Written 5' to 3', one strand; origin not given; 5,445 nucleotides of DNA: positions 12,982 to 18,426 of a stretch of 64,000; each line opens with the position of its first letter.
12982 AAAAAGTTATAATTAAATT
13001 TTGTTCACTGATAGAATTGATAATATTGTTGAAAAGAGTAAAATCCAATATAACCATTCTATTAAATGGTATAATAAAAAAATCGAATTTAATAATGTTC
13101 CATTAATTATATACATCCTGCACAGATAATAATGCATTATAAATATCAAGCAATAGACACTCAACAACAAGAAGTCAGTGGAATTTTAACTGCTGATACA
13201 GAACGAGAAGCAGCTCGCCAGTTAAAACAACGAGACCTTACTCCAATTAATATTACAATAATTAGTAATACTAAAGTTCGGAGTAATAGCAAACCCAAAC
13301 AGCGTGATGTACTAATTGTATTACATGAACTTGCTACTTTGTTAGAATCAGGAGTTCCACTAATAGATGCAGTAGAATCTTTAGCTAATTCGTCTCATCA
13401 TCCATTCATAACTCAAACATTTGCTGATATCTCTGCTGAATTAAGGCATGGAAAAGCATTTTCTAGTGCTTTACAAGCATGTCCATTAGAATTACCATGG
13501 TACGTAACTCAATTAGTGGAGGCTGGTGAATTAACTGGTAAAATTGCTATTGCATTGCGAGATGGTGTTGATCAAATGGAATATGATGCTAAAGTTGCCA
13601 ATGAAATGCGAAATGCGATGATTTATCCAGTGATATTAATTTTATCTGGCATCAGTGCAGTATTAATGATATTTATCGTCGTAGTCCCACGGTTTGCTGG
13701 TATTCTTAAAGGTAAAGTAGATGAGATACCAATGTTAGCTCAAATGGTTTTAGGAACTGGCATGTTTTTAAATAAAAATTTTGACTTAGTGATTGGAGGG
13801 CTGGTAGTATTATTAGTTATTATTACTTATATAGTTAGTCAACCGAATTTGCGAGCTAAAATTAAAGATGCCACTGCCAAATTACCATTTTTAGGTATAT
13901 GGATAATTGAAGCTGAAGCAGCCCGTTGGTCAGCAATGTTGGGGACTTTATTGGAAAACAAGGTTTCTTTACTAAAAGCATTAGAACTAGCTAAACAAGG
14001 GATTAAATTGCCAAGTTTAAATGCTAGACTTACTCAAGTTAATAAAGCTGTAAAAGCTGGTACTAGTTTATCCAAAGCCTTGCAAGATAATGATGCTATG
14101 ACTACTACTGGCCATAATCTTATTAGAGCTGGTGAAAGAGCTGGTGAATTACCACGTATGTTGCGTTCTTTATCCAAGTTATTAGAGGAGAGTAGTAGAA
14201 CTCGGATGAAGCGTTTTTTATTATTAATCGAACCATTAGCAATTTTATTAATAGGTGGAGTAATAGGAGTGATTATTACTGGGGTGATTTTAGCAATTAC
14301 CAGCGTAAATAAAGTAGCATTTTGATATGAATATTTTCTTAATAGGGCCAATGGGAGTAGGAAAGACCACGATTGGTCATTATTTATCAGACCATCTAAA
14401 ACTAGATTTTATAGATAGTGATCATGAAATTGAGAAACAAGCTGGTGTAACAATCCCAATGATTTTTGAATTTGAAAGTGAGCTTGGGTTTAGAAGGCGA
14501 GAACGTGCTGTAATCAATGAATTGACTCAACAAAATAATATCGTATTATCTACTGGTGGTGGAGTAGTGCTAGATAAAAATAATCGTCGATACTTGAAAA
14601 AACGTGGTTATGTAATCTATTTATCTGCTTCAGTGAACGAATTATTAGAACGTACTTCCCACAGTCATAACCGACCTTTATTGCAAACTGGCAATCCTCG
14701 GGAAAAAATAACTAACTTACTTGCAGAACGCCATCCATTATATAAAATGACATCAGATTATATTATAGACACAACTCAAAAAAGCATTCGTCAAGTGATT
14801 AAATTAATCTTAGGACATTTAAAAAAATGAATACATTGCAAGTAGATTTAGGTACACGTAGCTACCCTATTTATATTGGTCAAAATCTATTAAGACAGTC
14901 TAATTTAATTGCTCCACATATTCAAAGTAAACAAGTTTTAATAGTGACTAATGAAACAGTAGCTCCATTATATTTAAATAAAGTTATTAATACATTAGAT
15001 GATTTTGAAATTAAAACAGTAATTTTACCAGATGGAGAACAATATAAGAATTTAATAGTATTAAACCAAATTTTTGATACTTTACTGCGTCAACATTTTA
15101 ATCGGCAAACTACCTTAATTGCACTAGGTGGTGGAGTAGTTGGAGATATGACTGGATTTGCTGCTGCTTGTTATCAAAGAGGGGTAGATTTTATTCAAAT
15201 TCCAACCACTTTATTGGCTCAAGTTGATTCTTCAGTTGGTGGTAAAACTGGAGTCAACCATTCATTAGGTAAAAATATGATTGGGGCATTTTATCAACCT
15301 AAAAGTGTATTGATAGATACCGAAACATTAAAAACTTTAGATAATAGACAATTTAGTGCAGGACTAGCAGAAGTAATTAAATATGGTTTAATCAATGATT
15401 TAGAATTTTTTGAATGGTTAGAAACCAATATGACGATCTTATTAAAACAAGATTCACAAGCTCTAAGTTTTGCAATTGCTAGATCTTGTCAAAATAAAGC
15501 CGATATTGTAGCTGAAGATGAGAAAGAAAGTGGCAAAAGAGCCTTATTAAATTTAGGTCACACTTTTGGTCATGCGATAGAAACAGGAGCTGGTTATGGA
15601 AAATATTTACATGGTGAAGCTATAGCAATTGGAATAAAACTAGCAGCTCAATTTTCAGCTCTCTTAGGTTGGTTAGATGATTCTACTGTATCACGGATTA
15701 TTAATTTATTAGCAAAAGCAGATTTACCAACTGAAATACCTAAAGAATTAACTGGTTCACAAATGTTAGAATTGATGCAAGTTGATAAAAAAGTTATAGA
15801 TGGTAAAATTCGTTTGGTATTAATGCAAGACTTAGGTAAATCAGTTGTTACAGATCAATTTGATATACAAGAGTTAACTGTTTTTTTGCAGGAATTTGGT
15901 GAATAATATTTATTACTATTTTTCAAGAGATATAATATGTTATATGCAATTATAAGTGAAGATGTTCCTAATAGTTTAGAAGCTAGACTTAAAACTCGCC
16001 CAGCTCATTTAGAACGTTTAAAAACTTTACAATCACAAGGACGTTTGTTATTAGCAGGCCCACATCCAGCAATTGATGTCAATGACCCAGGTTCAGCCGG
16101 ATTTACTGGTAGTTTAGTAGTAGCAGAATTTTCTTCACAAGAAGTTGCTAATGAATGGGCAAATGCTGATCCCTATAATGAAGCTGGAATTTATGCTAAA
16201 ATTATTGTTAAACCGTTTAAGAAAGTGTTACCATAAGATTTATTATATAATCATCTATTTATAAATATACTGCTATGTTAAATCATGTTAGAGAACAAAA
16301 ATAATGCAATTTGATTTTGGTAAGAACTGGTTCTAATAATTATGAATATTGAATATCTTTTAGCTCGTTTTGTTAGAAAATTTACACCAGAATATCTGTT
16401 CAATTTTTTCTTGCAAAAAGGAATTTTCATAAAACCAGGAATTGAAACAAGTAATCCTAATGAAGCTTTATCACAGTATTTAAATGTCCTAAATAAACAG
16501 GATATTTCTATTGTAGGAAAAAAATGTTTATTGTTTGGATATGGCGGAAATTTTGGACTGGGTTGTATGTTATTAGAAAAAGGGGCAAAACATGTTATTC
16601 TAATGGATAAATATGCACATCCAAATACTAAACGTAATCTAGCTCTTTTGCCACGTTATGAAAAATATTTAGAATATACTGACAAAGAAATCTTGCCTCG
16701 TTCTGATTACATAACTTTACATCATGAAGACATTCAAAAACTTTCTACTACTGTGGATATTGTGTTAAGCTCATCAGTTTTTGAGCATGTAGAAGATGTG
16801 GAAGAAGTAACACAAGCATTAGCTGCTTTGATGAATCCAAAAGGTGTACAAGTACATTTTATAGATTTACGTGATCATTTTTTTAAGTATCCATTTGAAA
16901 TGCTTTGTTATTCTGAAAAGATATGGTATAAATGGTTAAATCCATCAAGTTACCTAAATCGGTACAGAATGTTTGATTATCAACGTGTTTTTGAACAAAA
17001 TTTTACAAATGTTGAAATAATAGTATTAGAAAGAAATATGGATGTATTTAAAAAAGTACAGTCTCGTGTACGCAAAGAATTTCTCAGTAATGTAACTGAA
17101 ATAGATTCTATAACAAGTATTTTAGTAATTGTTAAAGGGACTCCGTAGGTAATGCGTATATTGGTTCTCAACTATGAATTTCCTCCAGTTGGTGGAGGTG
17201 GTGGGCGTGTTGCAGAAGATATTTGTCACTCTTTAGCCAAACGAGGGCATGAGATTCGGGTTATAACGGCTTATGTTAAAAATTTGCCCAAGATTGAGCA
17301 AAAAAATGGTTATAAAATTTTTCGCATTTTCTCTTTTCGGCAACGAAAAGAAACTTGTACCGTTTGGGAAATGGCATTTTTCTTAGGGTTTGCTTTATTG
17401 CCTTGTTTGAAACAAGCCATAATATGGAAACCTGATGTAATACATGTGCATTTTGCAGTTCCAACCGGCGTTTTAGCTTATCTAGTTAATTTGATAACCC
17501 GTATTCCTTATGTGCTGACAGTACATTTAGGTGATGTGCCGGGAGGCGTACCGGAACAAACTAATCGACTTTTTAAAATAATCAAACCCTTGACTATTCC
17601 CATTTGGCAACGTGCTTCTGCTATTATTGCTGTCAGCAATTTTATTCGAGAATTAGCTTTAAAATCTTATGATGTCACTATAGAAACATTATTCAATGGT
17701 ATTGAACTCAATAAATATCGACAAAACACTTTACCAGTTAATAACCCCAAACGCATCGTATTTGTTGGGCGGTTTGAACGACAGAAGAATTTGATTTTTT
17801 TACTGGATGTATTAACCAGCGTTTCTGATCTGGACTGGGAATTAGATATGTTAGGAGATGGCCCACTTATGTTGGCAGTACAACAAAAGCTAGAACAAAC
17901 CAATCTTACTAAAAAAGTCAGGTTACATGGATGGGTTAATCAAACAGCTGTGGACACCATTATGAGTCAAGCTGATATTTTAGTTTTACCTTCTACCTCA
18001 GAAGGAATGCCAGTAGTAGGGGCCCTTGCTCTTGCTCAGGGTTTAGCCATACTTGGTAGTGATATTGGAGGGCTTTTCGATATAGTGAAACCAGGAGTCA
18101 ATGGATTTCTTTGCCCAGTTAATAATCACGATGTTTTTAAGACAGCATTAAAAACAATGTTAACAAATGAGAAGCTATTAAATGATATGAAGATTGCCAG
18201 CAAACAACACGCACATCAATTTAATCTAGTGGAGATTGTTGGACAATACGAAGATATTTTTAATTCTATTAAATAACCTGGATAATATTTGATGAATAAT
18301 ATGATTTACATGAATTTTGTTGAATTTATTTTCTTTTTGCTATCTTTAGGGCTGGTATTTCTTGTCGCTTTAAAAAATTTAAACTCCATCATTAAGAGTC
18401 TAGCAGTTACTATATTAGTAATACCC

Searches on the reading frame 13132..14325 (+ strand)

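Call 16: search_protein_families(library=pfam, proteins=[window:13132-14325:+])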
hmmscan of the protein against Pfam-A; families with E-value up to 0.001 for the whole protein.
window:13132-14325:+ (397 aa): 1 family
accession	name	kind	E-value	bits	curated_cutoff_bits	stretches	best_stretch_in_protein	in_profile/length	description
PF00482.28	T2SSF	-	1.8e-46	157.6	25.2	2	64-186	2-125/125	Type II secretion system (T2SS), protein F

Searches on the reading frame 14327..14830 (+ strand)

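Call 16: search_protein_families(library=pfam, proteins=[window:14327-14830:+])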
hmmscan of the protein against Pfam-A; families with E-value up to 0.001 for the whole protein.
window:14327-14830:+ (167 aa): 7 families
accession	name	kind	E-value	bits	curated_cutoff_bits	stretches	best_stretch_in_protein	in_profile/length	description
PF01202.28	SKI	-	5.7e-53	179.7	22.1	1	9-164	1-157/159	Shikimate kinase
PF13238.12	AAA_18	-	4e-10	40.7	29.4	1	3-117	1-115/128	AAA domain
PF13671.12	AAA_33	-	1.6e-05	25.7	27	1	3-88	2-81/143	AAA domain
PF13189.12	Cytidylate_kin2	-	4.1e-05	24.3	28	0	8-32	7-31/176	Cytidylate kinase-like family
PF02224.24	Cytidylate_kin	-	8.2e-05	22.9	26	0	6-32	4-30/211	Cytidylate kinase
PF13479.12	AAA_24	-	0.00064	20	27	1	2-56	4-58/195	AAA domain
PF01712.25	dNK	-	0.0007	19.8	27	0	7-84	5-82/203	Deoxynucleoside kinase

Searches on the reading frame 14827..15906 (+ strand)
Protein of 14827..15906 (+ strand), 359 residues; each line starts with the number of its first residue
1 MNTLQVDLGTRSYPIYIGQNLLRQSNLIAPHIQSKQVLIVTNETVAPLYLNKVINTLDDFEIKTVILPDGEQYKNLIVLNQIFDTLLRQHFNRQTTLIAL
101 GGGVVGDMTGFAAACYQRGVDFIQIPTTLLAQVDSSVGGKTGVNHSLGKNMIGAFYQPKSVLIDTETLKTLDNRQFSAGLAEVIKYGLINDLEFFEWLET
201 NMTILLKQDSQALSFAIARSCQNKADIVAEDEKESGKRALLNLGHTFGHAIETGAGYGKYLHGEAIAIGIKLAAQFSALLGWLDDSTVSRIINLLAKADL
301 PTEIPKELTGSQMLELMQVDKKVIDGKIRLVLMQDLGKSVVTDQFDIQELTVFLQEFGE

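Call 16: search_protein_families(library=pfam, proteins=[window:14827-15906:+])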
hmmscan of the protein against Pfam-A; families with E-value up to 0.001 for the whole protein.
window:14827-15906:+ (359 aa): 4 families
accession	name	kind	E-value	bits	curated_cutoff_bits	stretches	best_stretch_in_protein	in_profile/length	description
PF24621.2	DHQS_C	-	4.8e-52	176.2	27.6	1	179-323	1-144/144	3-dehydroquinate synthase C-terminal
PF01761.26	DHQ_synthase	-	1.6e-51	173.3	24.2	1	65-177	2-114/115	3-dehydroquinate synthase N-terminal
PF13685.12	Fe-ADH_2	-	2.6e-09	37.7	28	1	17-167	2-144/149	Iron-containing alcohol dehydrogenase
PF00465.25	Fe-ADH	-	1.9e-06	28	31.3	1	15-129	4-131/168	Iron-containing alcohol dehydrogenase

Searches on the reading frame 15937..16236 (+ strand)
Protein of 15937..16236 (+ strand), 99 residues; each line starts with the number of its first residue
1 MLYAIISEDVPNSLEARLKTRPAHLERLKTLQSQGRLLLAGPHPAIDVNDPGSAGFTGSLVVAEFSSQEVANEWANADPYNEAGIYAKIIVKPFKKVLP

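Call 16: search_protein_families(library=pfam, proteins=[window:15937-16236:+])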
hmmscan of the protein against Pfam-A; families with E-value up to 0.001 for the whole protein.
window:15937-16236:+ (99 aa): 1 family
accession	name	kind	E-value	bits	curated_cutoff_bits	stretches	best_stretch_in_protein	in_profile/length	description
PF03795.20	YCII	-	6.9e-28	97.4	24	1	1-95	1-95/95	YCII-related domain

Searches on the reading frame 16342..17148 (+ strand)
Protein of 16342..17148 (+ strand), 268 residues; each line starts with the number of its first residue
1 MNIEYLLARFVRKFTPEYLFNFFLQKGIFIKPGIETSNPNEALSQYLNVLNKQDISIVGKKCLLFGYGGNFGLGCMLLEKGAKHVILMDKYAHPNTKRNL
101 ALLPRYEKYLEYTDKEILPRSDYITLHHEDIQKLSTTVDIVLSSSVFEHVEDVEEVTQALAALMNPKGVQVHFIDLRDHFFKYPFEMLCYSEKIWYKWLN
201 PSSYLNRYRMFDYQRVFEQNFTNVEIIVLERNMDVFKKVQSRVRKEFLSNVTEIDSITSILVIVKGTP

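Call 16: search_protein_families(library=pfam, proteins=[window:16342-17148:+])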
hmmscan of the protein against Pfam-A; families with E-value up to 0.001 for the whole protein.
window:16342-17148:+ (268 aa): 3 families
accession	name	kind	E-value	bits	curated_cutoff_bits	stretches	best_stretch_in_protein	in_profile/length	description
PF13489.12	Methyltransf_23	-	1e-05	25.8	27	1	84-179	46-123/164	Methyltransferase domain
PF08242.18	Methyltransf_12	-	2e-05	25.7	30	1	121-169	48-97/98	Methyltransferase domain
PF08241.18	Methyltransf_11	-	5.7e-05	24.1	21.2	1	120-169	40-92/95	Methyltransferase domain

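Call 61: search_protein_families(library=ncbifam, proteins=[window:16342-17148:+], max_evalue=0.1)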
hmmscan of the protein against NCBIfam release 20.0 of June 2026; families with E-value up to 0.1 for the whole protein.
window:16342-17148:+ (268 aa): 3 families
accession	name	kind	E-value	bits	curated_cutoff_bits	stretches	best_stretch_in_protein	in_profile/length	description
TIGR01983.1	UbiG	equivalog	1.6e-05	24.3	102.95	1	117-170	95-149/228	bifunctional 2-polyprenyl-6-hydroxyphenol methylase/3-demethylubiquinol 3-O-methyltransferase UbiG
NF008264.0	PRK11036.1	equivalog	0.0041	16.6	366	1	113-170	87-145/261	tRNA uridine 5-oxyacetic acid(34) methyltransferase CmoM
TIGR02072.1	BioC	equivalog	0.012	15.5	184.95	1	118-171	79-131/244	malonyl-ACP O-methyltransferase BioC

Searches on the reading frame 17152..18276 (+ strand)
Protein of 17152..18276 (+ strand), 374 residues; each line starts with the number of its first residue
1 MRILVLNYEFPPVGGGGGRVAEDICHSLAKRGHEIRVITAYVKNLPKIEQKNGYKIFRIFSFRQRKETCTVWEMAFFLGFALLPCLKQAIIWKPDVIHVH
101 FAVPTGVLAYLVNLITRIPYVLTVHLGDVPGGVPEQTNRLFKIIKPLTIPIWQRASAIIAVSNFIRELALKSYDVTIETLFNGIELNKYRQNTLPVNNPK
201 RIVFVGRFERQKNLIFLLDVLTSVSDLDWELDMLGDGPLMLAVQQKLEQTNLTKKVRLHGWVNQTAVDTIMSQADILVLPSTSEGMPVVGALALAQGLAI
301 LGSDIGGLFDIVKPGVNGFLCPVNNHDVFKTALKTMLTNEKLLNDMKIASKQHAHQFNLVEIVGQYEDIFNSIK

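Call 16: search_protein_families(library=pfam, proteins=[window:17152-18276:+])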
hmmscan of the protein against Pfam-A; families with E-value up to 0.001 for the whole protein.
window:17152-18276:+ (374 aa): 7 families
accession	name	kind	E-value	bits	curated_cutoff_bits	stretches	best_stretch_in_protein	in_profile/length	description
PF00534.26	Glycos_transf_1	-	1.2e-31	110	26.4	1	188-352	4-171/172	Glycosyl transferases group 1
PF13692.12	Glyco_trans_1_4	-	5.6e-28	98.4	27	1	200-339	2-142/142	Glycosyl transferases group 1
PF13439.12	Glyco_transf_4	-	2.6e-22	80.1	28.5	1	15-187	2-169/170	Glycosyltransferase Family 4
PF13579.12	Glyco_trans_4_4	-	2.3e-15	57.7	29.7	1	15-171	1-144/158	Glycosyl transferase 4-like domain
PF13477.12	Glyco_trans_4_2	-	6.1e-09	36.6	23.4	1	24-138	16-119/139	Glycosyl transferase 4-like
PF08323.17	Glyco_transf_5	-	2.7e-07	31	22.7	0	2-73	1-75/239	Starch synthase catalytic domain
PF20706.3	GT4-conflict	-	1.5e-05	24.6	26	1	154-314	146-322/385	Family 4 Glycosyltransferase in conflict systems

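Call 61: search_protein_families(library=ncbifam, proteins=[window:17152-18276:+], max_evalue=0.1)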
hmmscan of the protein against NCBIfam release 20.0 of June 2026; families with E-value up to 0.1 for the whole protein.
window:17152-18276:+ (374 aa): 47 families (the best 25 are shown)
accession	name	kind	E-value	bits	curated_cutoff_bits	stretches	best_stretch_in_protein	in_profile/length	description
TIGR03999.1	thiol_BshA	equivalog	1e-37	129.9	273.7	1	13-372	10-372/375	N-acetyl-alpha-D-glucosaminyl L-malate synthase BshA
NF047684.1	TeichurnBiosyTuaC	equivalog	3.3e-30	105.3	550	1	85-348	101-363/391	teichuronic acid biosynthesis protein TuaC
NF007396.0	PRK09922.1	equivalog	4.5e-23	81.7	385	1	174-349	157-336/361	lipopolysaccharide 1,6-galactosyltransferase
TIGR02149.1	glgA_Coryne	subfamily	4.8e-23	81.9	302.4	1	1-353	1-369/391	glycogen synthase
TIGR03088.1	stp2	hypoth_equivalog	5e-23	81.8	409.05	1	137-371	122-371/374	TIGR03088 family PEP-CTERM/XrtA system glycosyltransferase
NF041876.1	EPS_EpsE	equivalog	5e-22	78.7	400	1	95-355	115-377/389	exopolysaccharide biosynthesis GT4 family glycosyltransferase EpsE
NF046085.1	XrtY_assoc_Gly1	equivalog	4.9e-20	71.7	400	1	156-373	162-384/387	XrtY-associated glycosyltransferase XYAG1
TIGR04063.1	stp3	hypoth_equivalog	3.4e-18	65.7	442.05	1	24-373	23-395/397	TIGR04063 family PEP-CTERM/XrtA system glycosyltransferase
NF050063.1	ProtGlycPglJ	equivalog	1.1e-17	64.3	500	1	151-363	141-356/363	N-acetylgalactosamine-N,N'-diacetylbacillosaminyl-diphospho-undecaprenol 4-alpha-N-acetylgalactosaminyltransferase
NF041010.1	glycosy_Agl16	equivalog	1.3e-17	63.7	575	1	138-372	117-350/352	glycosylation protein Agl16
NF038229.1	Glyco4_Geo_Pelo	equivalog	2.6e-16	59.6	400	1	91-357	53-320/338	GPMC system family 4 glycosyltransferase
NF050056.1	ProtGlycPglH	equivalog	3.5e-16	59.2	600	1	15-373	13-353/354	GalNAc-alpha-(1->4)-GalNAc-alpha-(1->3)-diNAcBac-PP-undecaprenol alpha-1,4-N-acetyl-D-galactosaminyltransferase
NF047880.1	glyco_SdgA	exception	2.4e-15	56.1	800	1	189-370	305-487/488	serine-aspartate repeat adhesin O-glycosyltransferase SdgA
TIGR02095.1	glgA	subfamily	1.6e-14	53.5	328.45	1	194-372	288-476/477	glycogen/starch synthase, ADP-glucose type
NF041879.1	EPS_EpsH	equivalog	3.5e-13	49.1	800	1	152-332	187-370/431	exopolysaccharide biosynthesis glycosyltransferase EpsH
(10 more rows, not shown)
